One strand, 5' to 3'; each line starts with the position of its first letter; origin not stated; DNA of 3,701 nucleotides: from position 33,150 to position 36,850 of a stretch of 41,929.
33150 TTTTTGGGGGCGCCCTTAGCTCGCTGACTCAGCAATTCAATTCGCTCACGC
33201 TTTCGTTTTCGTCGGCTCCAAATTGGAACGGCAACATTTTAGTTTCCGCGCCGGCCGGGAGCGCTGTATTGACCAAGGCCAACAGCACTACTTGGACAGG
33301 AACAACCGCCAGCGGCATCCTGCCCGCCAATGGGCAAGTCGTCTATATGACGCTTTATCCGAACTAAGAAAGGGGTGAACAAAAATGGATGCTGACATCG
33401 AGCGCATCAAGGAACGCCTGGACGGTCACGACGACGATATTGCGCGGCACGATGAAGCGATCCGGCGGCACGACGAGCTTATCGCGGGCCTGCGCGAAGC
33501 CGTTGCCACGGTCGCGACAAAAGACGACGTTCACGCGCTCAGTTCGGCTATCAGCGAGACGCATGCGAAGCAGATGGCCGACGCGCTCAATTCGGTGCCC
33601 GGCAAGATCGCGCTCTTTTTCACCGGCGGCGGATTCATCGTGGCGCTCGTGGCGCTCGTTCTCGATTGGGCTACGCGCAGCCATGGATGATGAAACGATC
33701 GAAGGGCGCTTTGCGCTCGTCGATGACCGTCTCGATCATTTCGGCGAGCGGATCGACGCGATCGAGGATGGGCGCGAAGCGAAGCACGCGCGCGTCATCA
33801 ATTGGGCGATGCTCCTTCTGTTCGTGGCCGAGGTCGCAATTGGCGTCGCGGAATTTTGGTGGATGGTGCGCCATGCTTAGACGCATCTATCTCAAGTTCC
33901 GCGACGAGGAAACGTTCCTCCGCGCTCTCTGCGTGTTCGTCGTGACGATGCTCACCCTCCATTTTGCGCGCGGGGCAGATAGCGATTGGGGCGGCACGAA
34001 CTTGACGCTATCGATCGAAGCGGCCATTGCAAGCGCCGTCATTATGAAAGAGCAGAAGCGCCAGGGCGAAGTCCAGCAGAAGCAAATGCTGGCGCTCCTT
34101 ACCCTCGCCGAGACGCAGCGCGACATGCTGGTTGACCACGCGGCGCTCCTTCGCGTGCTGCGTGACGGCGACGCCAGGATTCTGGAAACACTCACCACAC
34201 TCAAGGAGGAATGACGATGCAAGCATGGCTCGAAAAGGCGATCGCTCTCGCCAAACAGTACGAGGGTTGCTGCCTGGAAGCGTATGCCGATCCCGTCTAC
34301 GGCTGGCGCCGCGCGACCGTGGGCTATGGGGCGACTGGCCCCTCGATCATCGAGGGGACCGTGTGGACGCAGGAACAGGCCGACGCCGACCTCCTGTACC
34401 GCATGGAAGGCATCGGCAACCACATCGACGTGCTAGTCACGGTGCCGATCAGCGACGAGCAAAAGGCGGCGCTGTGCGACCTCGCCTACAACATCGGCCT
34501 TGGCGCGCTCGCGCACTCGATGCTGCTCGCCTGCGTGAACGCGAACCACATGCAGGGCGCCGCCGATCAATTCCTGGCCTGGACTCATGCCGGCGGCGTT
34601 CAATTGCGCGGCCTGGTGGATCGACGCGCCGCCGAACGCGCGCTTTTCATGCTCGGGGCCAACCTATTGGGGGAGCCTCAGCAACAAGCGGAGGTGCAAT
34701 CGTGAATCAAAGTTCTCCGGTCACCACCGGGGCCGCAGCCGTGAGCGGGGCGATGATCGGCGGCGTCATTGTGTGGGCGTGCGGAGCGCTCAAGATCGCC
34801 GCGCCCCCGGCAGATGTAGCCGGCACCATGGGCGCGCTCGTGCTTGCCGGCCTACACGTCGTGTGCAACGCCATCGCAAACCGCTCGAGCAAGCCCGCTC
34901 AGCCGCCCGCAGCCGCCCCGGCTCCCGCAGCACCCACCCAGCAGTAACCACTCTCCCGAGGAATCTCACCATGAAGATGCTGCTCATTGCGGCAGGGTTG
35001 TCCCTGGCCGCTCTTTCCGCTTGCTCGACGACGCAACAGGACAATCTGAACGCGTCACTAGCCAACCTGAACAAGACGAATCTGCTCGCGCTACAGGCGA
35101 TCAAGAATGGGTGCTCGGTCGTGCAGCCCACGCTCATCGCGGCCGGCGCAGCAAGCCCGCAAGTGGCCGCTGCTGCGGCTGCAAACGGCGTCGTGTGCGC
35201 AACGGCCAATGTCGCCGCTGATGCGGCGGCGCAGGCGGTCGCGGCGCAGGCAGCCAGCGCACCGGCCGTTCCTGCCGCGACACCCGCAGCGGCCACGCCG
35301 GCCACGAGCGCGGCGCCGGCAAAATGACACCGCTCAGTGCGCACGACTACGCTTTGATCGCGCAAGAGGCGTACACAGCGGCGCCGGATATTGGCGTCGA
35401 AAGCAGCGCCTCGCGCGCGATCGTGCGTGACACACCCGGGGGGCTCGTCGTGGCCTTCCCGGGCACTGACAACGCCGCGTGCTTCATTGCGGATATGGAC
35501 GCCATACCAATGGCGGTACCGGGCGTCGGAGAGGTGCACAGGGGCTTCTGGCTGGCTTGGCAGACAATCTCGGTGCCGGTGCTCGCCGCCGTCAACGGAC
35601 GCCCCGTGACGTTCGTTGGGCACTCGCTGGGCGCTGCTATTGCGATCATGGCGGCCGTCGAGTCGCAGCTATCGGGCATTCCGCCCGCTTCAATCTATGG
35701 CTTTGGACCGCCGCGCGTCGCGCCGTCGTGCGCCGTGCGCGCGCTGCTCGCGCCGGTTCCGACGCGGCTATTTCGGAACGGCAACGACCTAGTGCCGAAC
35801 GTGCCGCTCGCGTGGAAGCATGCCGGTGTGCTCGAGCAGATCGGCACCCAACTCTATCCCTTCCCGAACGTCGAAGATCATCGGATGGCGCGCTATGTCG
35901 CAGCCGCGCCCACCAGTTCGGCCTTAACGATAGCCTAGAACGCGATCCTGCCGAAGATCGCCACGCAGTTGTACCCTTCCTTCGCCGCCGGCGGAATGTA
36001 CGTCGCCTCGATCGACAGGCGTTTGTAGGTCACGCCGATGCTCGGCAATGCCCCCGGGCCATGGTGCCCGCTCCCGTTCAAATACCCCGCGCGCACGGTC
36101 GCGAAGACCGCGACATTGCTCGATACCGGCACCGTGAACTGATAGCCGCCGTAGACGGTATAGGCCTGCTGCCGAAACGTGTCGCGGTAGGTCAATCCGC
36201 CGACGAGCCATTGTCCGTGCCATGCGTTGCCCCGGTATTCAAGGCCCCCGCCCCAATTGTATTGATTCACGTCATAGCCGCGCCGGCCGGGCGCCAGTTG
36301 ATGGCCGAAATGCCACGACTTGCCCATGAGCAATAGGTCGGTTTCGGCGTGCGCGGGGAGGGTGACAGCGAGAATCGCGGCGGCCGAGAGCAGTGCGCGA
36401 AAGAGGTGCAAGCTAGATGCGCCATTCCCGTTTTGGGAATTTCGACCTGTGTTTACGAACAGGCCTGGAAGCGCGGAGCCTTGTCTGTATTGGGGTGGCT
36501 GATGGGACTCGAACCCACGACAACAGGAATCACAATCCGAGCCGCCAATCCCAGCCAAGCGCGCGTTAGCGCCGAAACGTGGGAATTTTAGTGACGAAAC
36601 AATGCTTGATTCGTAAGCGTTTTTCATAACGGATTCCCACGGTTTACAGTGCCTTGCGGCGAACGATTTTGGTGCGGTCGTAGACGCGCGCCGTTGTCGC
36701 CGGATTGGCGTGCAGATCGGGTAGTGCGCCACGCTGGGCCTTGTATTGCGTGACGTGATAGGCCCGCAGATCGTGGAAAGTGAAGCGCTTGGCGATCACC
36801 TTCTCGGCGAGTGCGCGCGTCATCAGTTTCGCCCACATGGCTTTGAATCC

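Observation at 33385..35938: Atypical lysis cassette ending in a lipoprotein translationally coupled to a class-3 lipase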

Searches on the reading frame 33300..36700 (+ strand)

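Call 40: search_protein_families(library=pfam, max_evalue=0.01, proteins=[L001:4461-5105:+, L001:3420-3803:+, L002:2978-3388:+, L002:3507-4580:+, L001:7185-7829:+, L001:7822-8598:-])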
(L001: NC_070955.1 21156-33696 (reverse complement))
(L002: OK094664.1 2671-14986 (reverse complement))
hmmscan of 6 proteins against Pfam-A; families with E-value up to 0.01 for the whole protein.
L001:4461-5105:+ (214 aa): 0 families

L001:3420-3803:+ (127 aa): 0 families

L002:2978-3388:+ (136 aa): 0 families

L002:3507-4580:+ (357 aa): 1 family
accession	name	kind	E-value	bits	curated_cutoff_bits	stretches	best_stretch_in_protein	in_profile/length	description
PF13472.12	Lipase_GDSL_2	-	5.8e-06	27.4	32.9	1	153-342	2-178/178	GDSL-like Lipase/Acylhydrolase family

L001:7185-7829:+ (214 aa): 1 family
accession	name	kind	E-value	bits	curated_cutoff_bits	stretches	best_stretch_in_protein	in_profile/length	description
PF02586.19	SRAP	-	1.9e-30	106.4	27.1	1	1-207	1-203/214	SOS response associated peptidase (SRAP)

L001:7822-8598:- (258 aa): 0 families

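Call 59: search_protein_families(library=ncbifam, max_evalue=0.05, proteins=[L001:5109-5435:+, L001:5509-5994:+, L001:3420-3800:+])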
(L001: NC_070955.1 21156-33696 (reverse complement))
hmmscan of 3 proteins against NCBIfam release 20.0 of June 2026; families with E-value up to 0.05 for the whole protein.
L001:5109-5435:+ (109 aa): 0 families

L001:5509-5994:+ (162 aa): 0 families

L001:3420-3800:+ (127 aa): 1 family
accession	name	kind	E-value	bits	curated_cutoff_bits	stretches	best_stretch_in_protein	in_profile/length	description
NF049872.2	cytotoxin_MakB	equivalog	0.023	14.1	240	1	11-65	123-177/349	alpha-pore-forming cytotoxin subunit MakB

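Call 62: search_protein_families(library=phrogs, max_evalue=0.01, proteins=[L001:4461-5102:+])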
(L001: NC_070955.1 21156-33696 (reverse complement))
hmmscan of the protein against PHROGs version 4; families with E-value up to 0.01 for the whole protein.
L001:4461-5102:+ (214 aa): 1 family
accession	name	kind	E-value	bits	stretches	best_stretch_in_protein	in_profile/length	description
phrog_8048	-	DNA, RNA and nucleotide metabolism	7.8e-34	118.1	1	15-211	122-267/273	HNH endonuclease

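Call 87: search_protein_families(library=pfam, max_evalue=0.001, proteins=[L001:3800-4372:+, L002:2297-2944:+])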
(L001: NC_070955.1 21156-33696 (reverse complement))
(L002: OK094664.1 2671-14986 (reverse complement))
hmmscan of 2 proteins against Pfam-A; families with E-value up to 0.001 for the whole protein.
L001:3800-4372:+ (191 aa): 1 family
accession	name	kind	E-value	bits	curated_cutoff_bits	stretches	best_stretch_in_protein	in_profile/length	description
PF00182.24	Glyco_hydro_19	-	1.2e-06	28.9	25.5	1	43-139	54-154/232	Chitinase class I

L002:2297-2944:+ (216 aa): 1 family
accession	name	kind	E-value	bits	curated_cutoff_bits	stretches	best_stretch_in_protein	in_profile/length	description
PF00182.24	Glyco_hydro_19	-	1.4e-12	48.4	25.5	1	120-175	103-158/232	Chitinase class I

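Call 88: find_related_loci(query=L001:3420-3800:+, collection=viral_contigs, flank=4500)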
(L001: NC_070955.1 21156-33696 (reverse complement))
Query L001:3420-3800:+ (127 aa) in viral_contigs; peptide patterns used: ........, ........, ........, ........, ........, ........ (x = any residue, [..] = any of these).
55 stretches matched a pattern; 24 encode a relative of the query (tblastn E <= 1e-3); 23 distinct loci.
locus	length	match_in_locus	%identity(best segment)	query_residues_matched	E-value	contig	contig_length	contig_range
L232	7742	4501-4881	99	1-127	4e-83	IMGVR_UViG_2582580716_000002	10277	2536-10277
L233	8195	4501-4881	99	1-127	5e-83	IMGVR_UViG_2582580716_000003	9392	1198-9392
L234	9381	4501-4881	98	1-127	1e-82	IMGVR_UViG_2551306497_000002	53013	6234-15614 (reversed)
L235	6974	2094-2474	99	1-127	3e-81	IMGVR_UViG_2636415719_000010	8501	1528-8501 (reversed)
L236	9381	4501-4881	86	1-127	9e-72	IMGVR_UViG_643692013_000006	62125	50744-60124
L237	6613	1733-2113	88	1-127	7e-61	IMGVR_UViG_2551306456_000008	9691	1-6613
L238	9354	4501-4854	72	10-127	1e-57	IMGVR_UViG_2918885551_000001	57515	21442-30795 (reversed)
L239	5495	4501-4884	68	1-127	3e-57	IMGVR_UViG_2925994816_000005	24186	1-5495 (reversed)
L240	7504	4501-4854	72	10-127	3e-57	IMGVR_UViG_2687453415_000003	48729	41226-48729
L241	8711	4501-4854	72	10-127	5e-57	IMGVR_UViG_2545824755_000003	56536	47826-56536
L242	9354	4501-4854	72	10-127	6e-57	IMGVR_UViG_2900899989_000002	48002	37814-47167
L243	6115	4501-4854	72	10-127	5e-57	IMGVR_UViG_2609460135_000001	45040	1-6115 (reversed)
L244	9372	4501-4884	68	1-127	5e-57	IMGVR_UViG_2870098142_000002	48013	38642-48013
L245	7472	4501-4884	68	1-127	5e-57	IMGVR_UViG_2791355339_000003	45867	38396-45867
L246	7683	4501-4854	72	10-127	6e-57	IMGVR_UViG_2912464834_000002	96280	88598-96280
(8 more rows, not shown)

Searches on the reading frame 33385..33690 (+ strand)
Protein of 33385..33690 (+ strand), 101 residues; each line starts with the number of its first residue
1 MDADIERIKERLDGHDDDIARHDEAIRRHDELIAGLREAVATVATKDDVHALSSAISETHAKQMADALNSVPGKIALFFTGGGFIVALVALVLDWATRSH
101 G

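Call 3: search_protein_families(library=pfam, max_evalue=0.1, proteins=[window:33385-33690:+])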
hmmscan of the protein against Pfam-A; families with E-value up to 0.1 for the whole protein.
window:33385-33690:+ (101 aa): 2 families
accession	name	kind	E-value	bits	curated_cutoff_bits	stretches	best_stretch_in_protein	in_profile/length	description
PF10779.14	XhlA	-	0.0094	16.5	34.7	1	2-40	3-41/67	Haemolysin XhlA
PF10805.13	DUF2730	-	0.043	14.4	24.9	1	18-63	34-79/102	Protein of unknown function (DUF2730)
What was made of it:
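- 33385..33690 (+): g1: 101-aa tail-anchored coiled-coil protein (XhlA-like layout), candidate holin or holin partner. Weak XhlA hit, E 0.009, below cut-off (call 3).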

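Call 5: search_protein_families(library=phrogs, max_evalue=0.01, proteins=[window:33385-33690:+])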
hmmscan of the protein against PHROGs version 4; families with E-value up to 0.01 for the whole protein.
window:33385-33690:+ (101 aa): 1 family
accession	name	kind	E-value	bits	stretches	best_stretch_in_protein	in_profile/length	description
phrog_22025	-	unknown function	0.0014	19.6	1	21-68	16-63/69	-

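Call 59: search_protein_families(library=ncbifam, max_evalue=0.05, proteins=[window:33385-33687:+])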
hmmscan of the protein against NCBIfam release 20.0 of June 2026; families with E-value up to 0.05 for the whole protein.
window:33385-33687:+ (101 aa): 0 families

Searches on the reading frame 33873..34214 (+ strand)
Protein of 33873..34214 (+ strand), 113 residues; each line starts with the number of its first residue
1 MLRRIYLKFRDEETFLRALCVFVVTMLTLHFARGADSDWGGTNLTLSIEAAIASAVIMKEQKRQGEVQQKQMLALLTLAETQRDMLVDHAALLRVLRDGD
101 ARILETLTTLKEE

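Call 3: search_protein_families(library=pfam, max_evalue=0.1, proteins=[window:33873-34214:+])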
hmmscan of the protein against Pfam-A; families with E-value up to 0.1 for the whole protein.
window:33873-34214:+ (113 aa): 1 family
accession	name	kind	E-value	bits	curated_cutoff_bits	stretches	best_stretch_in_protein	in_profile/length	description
PF06210.16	DUF1003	-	2.4e-05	24.9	27.4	1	20-91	15-90/103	Protein of unknown function (DUF1003)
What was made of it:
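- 33873..34214 (+): g3: 113-aa membrane protein with two hydrophobic segments and a charged coiled-coil C-terminus. Probable holin-class protein, not an i-spanin. Weak DUF1003 hit, 2.4e-5 (call 3).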

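Call 5: search_protein_families(library=phrogs, max_evalue=0.01, proteins=[window:33873-34214:+])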
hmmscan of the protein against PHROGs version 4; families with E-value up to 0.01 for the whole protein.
window:33873-34214:+ (113 aa): 1 family
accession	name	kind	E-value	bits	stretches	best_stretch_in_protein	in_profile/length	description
phrog_20083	-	unknown function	0.0039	18.4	1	15-57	64-105/111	-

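Call 51: find_related_loci(query=A6, collection=viral_contigs, flank=5000)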
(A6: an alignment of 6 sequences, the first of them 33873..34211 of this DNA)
Query A6 (113 aa) in viral_contigs; peptide patterns used: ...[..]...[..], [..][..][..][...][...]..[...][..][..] (x = any residue, [..] = any of these).
132 stretches matched a pattern; 30 encode a relative of the query (tblastn E <= 1e-3); 30 distinct loci.
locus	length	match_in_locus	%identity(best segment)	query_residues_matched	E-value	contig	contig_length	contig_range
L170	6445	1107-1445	96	1-113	5e-68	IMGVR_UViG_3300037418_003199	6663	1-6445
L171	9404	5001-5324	65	1-108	7e-46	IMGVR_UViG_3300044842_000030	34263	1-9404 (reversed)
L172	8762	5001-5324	64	1-108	2e-43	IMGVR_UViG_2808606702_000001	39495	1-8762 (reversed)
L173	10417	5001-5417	47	1-108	8e-35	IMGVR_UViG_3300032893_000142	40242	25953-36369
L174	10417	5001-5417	45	1-108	2e-33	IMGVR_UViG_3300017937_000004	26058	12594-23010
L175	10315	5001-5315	52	4-108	1e-32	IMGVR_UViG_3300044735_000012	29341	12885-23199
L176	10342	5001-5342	54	2-108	3e-32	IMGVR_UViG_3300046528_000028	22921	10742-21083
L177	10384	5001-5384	51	2-108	5e-32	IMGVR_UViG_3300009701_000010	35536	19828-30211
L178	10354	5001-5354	51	2-112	7e-32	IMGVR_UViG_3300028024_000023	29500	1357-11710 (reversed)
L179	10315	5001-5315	50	4-108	2e-31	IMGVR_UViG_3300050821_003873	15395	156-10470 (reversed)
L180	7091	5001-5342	51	2-108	1e-29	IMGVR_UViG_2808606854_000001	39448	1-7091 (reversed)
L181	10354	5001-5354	51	2-112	8e-30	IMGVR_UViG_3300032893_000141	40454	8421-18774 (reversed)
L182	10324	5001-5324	70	1-108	2e-47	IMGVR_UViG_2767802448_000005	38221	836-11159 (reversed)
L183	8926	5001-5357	51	2-113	2e-27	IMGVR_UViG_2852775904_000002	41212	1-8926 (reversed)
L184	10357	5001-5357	49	2-113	6e-26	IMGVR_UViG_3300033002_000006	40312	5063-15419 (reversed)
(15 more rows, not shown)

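Call 59: search_protein_families(library=ncbifam, max_evalue=0.05, proteins=[window:33873-34211:+])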
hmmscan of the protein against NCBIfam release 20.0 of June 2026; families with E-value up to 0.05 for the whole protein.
window:33873-34211:+ (113 aa): 1 family
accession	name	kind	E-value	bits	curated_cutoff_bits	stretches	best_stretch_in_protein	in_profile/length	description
NF004833.1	PRK06185.1-1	subfamily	0.017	13.9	488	1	25-105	282-356/403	FAD-dependent oxidoreductase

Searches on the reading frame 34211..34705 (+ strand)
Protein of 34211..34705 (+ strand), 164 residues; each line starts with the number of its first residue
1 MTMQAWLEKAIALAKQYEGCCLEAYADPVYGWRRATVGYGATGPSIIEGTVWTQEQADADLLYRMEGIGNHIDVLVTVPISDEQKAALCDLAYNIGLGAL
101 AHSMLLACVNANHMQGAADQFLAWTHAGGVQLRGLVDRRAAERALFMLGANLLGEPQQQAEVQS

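Call 3: search_protein_families(library=pfam, max_evalue=0.1, proteins=[window:34211-34705:+])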
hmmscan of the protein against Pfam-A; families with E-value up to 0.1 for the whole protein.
window:34211-34705:+ (164 aa): 1 family
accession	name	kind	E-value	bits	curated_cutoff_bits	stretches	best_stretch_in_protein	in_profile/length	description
PF00959.24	Phage_lysozyme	-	8.5e-34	117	22.3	1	15-142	1-125/125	Phage lysozyme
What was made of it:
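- Checked: g4, 34211-34705: Pfam Phage_lysozyme 8.5e-34 (call 3).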

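Call 5: search_protein_families(library=phrogs, max_evalue=0.01, proteins=[window:34211-34705:+])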
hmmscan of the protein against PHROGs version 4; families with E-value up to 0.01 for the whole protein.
window:34211-34705:+ (164 aa): 6 families
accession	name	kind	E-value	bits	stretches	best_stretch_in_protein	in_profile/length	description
phrog_7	-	lysis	1e-41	144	1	8-155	556-704/873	endolysin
phrog_33083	-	lysis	4e-20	72.9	1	9-155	6-149/456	endolysin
phrog_10457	-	lysis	4e-18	66.4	1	51-147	2-94/95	endolysin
phrog_7910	-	lysis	7.6e-14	53.1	1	61-149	6-94/96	endolysin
phrog_28234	-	lysis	1.2e-12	48.6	1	7-155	64-228/372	endolysin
phrog_10075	-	unknown function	0.0012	18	1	9-42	857-890/1205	-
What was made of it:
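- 34211..34705 (+): g4: GH24 endolysin without SAR or signal sequence (better-spaced start at 34217). Pfam Phage_lysozyme 8.5e-34; phrog_7 endolysin 1e-41 (calls 3, 5).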

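Call 46: find_related_loci(query=window:34211-34702:+, collection=viral_contigs, flank=4000)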
Query window:34211-34702:+ (164 aa) in viral_contigs; peptide patterns used: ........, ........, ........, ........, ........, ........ (x = any residue, [..] = any of these).
17 stretches matched a pattern; 6 encode a relative of the query (tblastn E <= 1e-3); 6 distinct loci.
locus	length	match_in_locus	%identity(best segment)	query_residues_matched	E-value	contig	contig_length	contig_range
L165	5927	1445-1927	90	1-161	4e-100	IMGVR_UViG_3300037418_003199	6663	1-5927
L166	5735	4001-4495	67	2-161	3e-74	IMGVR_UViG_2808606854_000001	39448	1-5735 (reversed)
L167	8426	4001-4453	68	6-156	2e-69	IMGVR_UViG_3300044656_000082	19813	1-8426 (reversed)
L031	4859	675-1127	68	6-156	2e-69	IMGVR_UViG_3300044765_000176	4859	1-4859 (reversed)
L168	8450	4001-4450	68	3-152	2e-67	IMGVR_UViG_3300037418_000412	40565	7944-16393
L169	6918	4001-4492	62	6-164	4e-63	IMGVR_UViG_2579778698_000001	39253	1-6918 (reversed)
